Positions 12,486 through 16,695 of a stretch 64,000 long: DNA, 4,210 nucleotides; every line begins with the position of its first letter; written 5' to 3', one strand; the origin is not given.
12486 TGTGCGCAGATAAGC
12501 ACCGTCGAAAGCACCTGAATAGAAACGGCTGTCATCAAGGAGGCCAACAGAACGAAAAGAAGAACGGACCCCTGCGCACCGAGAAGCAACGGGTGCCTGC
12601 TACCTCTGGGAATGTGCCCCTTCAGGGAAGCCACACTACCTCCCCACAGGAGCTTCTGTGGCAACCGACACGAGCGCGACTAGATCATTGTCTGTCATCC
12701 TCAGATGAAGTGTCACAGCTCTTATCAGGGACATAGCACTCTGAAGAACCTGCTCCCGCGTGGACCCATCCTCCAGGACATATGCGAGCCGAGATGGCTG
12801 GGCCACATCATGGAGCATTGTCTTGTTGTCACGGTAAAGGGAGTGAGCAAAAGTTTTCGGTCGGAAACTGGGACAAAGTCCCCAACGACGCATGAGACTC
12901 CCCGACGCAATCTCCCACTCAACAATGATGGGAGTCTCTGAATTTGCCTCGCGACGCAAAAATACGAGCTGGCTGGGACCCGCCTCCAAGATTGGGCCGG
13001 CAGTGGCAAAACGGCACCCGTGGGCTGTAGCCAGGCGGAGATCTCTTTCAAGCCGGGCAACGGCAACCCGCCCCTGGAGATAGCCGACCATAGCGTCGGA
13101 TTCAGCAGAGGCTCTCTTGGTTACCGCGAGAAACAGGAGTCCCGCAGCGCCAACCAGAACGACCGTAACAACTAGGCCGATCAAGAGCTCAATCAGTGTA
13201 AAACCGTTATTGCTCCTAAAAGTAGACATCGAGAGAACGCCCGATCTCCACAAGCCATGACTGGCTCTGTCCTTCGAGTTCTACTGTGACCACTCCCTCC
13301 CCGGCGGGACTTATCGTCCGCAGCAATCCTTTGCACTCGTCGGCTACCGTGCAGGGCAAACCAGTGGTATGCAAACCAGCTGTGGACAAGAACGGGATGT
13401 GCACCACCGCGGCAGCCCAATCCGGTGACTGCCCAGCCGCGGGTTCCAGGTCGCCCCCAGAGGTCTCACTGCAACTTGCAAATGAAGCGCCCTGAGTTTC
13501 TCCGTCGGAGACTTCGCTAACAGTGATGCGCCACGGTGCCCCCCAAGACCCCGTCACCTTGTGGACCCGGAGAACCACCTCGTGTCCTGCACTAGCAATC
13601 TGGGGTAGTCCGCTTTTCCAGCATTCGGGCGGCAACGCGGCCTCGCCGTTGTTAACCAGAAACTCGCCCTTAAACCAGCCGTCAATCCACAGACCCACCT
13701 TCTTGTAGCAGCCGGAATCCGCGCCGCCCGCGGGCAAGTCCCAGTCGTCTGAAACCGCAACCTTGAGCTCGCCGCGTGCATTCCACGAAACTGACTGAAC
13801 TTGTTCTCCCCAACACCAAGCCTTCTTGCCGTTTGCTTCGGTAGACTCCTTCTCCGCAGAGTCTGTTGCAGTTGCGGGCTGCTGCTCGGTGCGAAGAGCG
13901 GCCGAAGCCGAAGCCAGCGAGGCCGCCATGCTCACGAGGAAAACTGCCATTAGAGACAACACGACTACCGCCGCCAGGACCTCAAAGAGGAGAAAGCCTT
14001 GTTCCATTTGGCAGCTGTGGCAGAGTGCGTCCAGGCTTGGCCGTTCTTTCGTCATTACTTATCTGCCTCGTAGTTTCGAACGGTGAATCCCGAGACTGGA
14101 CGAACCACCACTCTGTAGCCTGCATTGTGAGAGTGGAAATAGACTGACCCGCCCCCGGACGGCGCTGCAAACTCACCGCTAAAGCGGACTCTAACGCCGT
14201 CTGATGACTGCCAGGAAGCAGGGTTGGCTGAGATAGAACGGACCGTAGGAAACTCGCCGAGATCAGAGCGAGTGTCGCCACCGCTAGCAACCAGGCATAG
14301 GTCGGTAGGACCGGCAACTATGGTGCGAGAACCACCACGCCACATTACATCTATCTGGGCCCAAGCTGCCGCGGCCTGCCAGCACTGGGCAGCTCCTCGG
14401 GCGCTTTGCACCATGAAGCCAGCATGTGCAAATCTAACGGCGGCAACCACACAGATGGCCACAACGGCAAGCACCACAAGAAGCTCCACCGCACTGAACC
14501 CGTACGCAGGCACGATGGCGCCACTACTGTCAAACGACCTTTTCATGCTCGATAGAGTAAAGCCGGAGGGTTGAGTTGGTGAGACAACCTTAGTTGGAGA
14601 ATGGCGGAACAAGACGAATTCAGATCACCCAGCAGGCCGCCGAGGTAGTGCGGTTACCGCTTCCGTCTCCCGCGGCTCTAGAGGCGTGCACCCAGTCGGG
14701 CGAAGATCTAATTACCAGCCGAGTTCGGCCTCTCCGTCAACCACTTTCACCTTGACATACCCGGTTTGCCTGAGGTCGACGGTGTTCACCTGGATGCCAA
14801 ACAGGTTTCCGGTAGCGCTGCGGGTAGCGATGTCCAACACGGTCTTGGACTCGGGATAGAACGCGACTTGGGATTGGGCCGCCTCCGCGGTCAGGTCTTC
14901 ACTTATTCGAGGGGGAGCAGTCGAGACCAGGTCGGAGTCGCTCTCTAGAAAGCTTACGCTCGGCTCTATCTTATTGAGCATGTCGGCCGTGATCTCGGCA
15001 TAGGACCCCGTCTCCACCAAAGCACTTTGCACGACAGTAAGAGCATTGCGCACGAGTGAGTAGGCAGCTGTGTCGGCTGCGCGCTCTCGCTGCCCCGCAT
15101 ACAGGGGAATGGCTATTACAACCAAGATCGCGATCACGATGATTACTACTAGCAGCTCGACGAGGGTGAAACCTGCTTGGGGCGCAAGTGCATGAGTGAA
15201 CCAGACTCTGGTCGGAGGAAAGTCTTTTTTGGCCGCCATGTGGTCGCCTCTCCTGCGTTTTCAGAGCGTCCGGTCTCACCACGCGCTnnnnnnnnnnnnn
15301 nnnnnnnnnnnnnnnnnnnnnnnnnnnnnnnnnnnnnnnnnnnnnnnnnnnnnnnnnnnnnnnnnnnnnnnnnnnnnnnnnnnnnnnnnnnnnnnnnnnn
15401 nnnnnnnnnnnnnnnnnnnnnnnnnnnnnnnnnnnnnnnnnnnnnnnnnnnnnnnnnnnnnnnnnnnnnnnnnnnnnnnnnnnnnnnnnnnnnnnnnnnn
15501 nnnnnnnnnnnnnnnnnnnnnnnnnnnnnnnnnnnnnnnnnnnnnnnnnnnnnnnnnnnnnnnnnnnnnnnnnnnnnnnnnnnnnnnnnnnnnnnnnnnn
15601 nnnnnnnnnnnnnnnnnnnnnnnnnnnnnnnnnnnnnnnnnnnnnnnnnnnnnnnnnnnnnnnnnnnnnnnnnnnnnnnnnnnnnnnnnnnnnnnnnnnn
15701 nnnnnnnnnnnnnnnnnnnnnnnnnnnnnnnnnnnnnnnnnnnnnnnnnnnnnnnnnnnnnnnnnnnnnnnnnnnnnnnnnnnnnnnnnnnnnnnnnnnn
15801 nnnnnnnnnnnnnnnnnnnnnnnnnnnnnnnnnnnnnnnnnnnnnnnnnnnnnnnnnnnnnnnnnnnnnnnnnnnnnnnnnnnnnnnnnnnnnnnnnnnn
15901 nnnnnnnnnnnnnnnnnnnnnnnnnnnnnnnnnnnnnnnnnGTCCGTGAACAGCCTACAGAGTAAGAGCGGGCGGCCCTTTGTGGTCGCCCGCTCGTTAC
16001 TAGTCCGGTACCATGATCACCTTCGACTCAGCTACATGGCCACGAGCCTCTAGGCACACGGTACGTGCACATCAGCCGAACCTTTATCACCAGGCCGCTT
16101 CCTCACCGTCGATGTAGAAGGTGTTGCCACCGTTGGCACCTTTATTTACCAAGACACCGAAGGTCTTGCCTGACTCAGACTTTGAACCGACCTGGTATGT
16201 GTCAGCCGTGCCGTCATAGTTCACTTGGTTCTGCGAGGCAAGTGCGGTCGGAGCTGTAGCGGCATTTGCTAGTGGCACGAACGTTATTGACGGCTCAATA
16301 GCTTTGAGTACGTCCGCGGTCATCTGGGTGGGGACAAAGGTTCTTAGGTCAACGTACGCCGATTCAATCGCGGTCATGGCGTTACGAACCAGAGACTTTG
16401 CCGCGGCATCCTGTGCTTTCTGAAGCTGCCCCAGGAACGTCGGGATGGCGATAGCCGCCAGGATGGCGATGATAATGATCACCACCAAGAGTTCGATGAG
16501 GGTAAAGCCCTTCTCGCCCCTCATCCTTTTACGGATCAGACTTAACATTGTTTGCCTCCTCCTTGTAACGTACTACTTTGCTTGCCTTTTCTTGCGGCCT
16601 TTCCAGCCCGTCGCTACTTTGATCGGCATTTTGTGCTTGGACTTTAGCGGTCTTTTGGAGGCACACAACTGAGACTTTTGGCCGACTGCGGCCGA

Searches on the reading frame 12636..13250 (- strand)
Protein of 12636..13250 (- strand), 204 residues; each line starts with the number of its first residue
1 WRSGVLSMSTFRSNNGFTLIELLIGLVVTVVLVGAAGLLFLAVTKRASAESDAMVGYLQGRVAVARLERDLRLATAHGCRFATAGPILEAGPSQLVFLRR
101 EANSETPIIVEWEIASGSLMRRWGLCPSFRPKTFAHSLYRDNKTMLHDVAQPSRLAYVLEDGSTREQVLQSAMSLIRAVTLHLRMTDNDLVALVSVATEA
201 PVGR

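Call 4: search_protein_families(library=pfam, proteins=[window:12636-13250:-], max_evalue=1)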
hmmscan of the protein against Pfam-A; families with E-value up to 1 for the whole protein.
window:12636-13250:- (204 aa): 1 family
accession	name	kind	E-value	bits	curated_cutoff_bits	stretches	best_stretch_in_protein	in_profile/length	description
PF07963.17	N_methyl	-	1.1e-06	28.4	21.2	1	12-36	2-26/27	Prokaryotic N-terminal methylation motif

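Call 5: search_protein_families(library=ncbifam, proteins=[window:12636-13250:-], max_evalue=1)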
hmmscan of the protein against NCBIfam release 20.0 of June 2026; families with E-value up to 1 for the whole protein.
window:12636-13250:- (204 aa): 15 families
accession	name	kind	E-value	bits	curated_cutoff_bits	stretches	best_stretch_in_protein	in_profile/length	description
TIGR02532.1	IV_pilin_GFxxxE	domain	3.4e-05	23.5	16.3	1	15-36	2-23/24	prepilin-type N-terminal cleavage/methylation domain-containing protein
NF038304.1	EPS_HpsC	equivalog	0.0051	16.4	200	1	10-33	16-39/318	hormogonium polysaccharide secretion pseudopilin HpsC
NF038303.1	EPS_HpsB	equivalog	0.0083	16.1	150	1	13-49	1-38/211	hormogonium polysaccharide secretion pseudopilin HpsB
NF041002.1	pilin_ComGF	equivalog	0.0094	16.2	80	1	14-47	1-34/139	competence type IV pilus minor pilin ComGF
TIGR02523.1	type_IV_pilV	equivalog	0.015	15.8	52.2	1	15-56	2-44/139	type IV pilus modification protein PilV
TIGR01708.2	typeII_sec_gspH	equivalog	0.037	14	80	1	15-47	2-36/169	type II secretion system minor pseudopilin GspH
TIGR01711.1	gspJ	equivalog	0.041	13.7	64.85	1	16-80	2-66/192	type II secretion system minor pseudopilin GspJ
NF041013.1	T4P_ComGE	equivalog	0.042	14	49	1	13-33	2-22/83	competence type IV pilus minor pilin ComGE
NF040999.1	pilin_ComGC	equivalog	0.043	14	75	1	15-33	2-20/84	competence type IV pilus major pilin ComGC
NF007848.0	PRK10557.1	equivalog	0.044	13.1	120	1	12-74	8-70/192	prepilin peptidase-dependent protein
TIGR02448.1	TIGR02448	subfamily_domain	0.048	13.9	53.85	1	139-190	45-94/101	conserverd hypothetical protein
TIGR01710.1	typeII_sec_gspG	equivalog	0.065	13.3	88.85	1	16-68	2-55/134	type II secretion system major pseudopilin GspG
NF040982.1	ComGD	equivalog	0.068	13.6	70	1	14-34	1-21/139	competence type IV pilus minor pilin ComGD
NF007800.0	PRK10506.1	equivalog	0.093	12.5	158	1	11-37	5-30/163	prepilin peptidase-dependent protein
NF006453.0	PRK08808.1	equivalog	0.46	9.5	295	1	13-50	5-38/211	type II secretion system protein J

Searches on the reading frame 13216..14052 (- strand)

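Call 4: search_protein_families(library=pfam, proteins=[window:13216-14052:-], max_evalue=1)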
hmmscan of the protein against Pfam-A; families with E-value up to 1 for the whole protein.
window:13216-14052:- (278 aa): 0 families

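Call 5: search_protein_families(library=ncbifam, proteins=[window:13216-14052:-], max_evalue=1)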
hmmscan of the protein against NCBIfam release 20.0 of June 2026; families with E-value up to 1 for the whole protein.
window:13216-14052:- (278 aa): 2 families
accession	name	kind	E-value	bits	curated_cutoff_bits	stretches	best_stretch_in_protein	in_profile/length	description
NF041013.1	T4P_ComGE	equivalog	0.0032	17.5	49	1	18-58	4-44/83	competence type IV pilus minor pilin ComGE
NF041002.1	pilin_ComGF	equivalog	0.025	14.8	80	1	17-58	1-42/139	competence type IV pilus minor pilin ComGF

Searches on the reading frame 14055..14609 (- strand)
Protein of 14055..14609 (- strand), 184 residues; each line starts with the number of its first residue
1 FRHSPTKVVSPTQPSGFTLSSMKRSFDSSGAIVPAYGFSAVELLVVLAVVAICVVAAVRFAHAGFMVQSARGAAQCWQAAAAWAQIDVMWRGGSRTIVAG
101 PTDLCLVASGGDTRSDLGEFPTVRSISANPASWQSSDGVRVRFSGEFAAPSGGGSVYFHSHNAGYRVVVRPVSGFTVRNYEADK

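Call 4: search_protein_families(library=pfam, proteins=[window:14055-14609:-], max_evalue=1)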
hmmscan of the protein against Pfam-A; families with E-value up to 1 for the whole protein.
window:14055-14609:- (184 aa): 3 families
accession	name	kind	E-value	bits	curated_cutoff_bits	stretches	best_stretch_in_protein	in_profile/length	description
PF07963.17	N_methyl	-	0.0004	20.3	21.2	1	37-57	6-26/27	Prokaryotic N-terminal methylation motif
PF16968.11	TadZ_N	-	0.053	13.7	26.4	1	12-55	9-51/133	Pilus assembly protein TadZ N-terminal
PF22852.1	SoxE_N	-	0.12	12.7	27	1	45-74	11-41/48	Sulfocyanin, N-terminal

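Call 5: search_protein_families(library=ncbifam, proteins=[window:14055-14609:-], max_evalue=1)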
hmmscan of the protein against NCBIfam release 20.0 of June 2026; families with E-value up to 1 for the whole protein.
window:14055-14609:- (184 aa): 5 families
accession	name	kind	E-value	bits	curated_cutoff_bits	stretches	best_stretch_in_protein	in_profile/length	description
TIGR02532.1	IV_pilin_GFxxxE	domain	0.00039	20.2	16.3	1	37-58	3-24/24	prepilin-type N-terminal cleavage/methylation domain-containing protein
NF047827.1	T3SSXpsH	equivalog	0.001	18.9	160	1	37-174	2-135/145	type II secretion system protein XpsH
TIGR01708.2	typeII_sec_gspH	equivalog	0.053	13.5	80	1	37-80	3-50/169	type II secretion system minor pseudopilin GspH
NF047696.1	ThlDiSintTplARhiz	equivalog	0.16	11.7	230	1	40-93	11-64/219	thiol:disulfide interchange protein TlpA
TIGR01707.1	gspI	equivalog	0.43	11.1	44.35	1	37-61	1-25/101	type II secretion system minor pseudopilin GspI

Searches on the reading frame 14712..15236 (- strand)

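Call 4: search_protein_families(library=pfam, proteins=[window:14712-15236:-], max_evalue=1)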
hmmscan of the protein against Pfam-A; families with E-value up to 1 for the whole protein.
window:14712-15236:- (174 aa): 4 families
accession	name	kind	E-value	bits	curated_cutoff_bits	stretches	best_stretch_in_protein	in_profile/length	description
PF07963.17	N_methyl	-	5e-07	29.5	21.2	1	20-43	4-27/27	Prokaryotic N-terminal methylation motif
PF06791.18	TMP_2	-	0.036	14.2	30.2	1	54-90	85-121/208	Prophage tail length tape measure protein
PF16964.10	TadF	-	0.057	13.8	27.3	1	20-90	6-73/178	Putative tight adherence pilin protein F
PF01991.23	vATP-synt_E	-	0.24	11.2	24.2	1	91-138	114-158/199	ATP synthase (E/31 kDa) subunit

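Call 5: search_protein_families(library=ncbifam, proteins=[window:14712-15236:-], max_evalue=1)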
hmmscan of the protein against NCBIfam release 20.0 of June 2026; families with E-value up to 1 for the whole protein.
window:14712-15236:- (174 aa): 19 families
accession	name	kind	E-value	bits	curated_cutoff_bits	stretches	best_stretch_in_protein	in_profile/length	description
NF040999.1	pilin_ComGC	equivalog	8e-09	35.6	75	1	21-70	2-51/84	competence type IV pilus major pilin ComGC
NF007862.0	PRK10574.1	equivalog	4.7e-08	33.3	138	1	19-80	3-64/145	prepilin peptidase-dependent pilin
TIGR01710.1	typeII_sec_gspG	equivalog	1.9e-07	31.2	88.85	1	22-65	2-45/134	type II secretion system major pseudopilin GspG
TIGR02532.1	IV_pilin_GFxxxE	domain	1.1e-06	28.2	16.3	1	20-43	1-24/24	prepilin-type N-terminal cleavage/methylation domain-containing protein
NF041775.1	typeIV_PilA_Myxo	equivalog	2.1e-06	27.9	400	1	21-85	11-75/214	type IV pilin protein PilA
TIGR01708.2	typeII_sec_gspH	equivalog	5e-06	26.6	80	1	20-73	1-55/169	type II secretion system minor pseudopilin GspH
NF041013.1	T4P_ComGE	equivalog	0.00036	20.6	49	1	22-70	5-54/83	competence type IV pilus minor pilin ComGE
NF040982.1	ComGD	equivalog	0.00045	20.6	70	1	20-71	1-52/139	competence type IV pilus minor pilin ComGD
TIGR02599.1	TIGR02599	subfamily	0.00084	18.7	256.5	1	22-64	1-47/361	Verru_Chthon cassette protein C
NF007800.0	PRK10506.1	equivalog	0.00087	19.2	158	1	18-66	6-54/163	prepilin peptidase-dependent protein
NF010456.0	PRK13883.1-2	equivalog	0.0026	17.6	319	1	103-164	25-83/160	conjugal transfer protein TrbH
TIGR02596.1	TIGR02596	subfamily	0.004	17.3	70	1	23-46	1-24/196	Verru_Chthon cassette protein D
NF041002.1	pilin_ComGF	equivalog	0.036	14.3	80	1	20-45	1-26/139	competence type IV pilus minor pilin ComGF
NF038303.1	EPS_HpsB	equivalog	0.051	13.6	150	1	20-43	2-25/211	hormogonium polysaccharide secretion pseudopilin HpsB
TIGR01707.1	gspI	equivalog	0.11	13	44.35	1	22-52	1-31/101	type II secretion system minor pseudopilin GspI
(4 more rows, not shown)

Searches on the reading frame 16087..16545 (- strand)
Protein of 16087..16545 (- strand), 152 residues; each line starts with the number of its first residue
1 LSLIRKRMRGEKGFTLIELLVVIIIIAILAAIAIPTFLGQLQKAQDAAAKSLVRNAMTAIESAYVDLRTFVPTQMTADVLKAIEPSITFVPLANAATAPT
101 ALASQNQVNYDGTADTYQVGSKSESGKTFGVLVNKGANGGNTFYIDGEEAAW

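Call 4: search_protein_families(library=pfam, proteins=[window:16087-16545:-], max_evalue=1)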
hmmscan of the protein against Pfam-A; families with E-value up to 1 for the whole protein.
window:16087-16545:- (152 aa): 3 families
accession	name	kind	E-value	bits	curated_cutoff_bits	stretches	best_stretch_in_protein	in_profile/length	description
PF07963.17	N_methyl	-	2.5e-09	36.8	21.2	1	8-34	1-27/27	Prokaryotic N-terminal methylation motif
PF18682.6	PilA4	-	0.0028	18.5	26.8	1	46-131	2-75/83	Pilin A4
PF14221.11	DUF4330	-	0.29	11.7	27.6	1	14-85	14-86/167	Domain of unknown function (DUF4330)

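Call 5: search_protein_families(library=ncbifam, proteins=[window:16087-16545:-], max_evalue=1)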
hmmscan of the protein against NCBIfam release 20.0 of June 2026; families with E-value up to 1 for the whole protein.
window:16087-16545:- (152 aa): 19 families
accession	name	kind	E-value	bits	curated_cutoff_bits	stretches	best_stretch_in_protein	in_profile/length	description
TIGR01710.1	typeII_sec_gspG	equivalog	1e-11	45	88.85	1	12-80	1-69/134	type II secretion system major pseudopilin GspG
NF007862.0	PRK10574.1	equivalog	2e-10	41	138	1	9-45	2-38/145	prepilin peptidase-dependent pilin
NF041775.1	typeIV_PilA_Myxo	equivalog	5.1e-10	39.7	400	1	11-64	10-63/214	type IV pilin protein PilA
NF040999.1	pilin_ComGC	equivalog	9.4e-09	35.4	75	1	11-59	1-49/84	competence type IV pilus major pilin ComGC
TIGR02532.1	IV_pilin_GFxxxE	domain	1e-08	34.7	16.3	1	12-34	2-24/24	prepilin-type N-terminal cleavage/methylation domain-containing protein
TIGR01708.2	typeII_sec_gspH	equivalog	1.7e-08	34.7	80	1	11-66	1-57/169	type II secretion system minor pseudopilin GspH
NF007800.0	PRK10506.1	equivalog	2.3e-06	27.5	158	1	6-45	3-42/163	prepilin peptidase-dependent protein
TIGR02596.1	TIGR02596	subfamily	2.7e-06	27.6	70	1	14-63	1-51/196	Verru_Chthon cassette protein D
NF041013.1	T4P_ComGE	equivalog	5.2e-05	23.3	49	1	12-57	4-49/83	competence type IV pilus minor pilin ComGE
TIGR01711.1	gspJ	equivalog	0.00014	21.8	64.85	1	12-77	1-67/192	type II secretion system minor pseudopilin GspJ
NF040982.1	ComGD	equivalog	0.00022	21.6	70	1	11-44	1-34/139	competence type IV pilus minor pilin ComGD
TIGR02599.1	TIGR02599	subfamily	0.0012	18.2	256.5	1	13-64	1-53/361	Verru_Chthon cassette protein C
NF041002.1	pilin_ComGF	equivalog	0.0026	18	80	1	11-45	1-34/139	competence type IV pilus minor pilin ComGF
TIGR01707.1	gspI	equivalog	0.0061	17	44.35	1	13-52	1-40/101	type II secretion system minor pseudopilin GspI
NF038304.1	EPS_HpsC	equivalog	0.031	13.8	200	1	6-30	15-38/318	hormogonium polysaccharide secretion pseudopilin HpsC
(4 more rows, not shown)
